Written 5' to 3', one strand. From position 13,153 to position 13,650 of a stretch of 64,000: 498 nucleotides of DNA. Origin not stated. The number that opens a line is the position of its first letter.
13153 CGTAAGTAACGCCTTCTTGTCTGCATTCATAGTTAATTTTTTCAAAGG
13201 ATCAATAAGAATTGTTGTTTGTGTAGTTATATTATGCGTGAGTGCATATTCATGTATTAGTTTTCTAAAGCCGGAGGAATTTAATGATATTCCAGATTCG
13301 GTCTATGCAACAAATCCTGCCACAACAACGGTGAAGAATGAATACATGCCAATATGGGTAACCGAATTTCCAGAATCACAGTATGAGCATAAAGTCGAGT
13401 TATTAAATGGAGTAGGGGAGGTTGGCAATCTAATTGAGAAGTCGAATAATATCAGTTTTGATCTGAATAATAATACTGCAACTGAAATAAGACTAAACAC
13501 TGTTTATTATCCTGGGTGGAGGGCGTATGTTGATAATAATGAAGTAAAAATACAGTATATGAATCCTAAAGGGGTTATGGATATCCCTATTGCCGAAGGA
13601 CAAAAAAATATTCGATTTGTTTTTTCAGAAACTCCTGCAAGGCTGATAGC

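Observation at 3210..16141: Repeated GtrB-like GT2 plus GT-C three-component glycosylation modules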

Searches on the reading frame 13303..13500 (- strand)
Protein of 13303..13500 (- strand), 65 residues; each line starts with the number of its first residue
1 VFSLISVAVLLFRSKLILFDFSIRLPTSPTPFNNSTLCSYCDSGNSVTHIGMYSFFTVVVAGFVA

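Call 23: search_protein_families(library=pfam, proteins=[window:13303-13500:-], max_evalue=1)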
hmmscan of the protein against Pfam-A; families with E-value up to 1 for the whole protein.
window:13303-13500:- (65 aa): 0 families
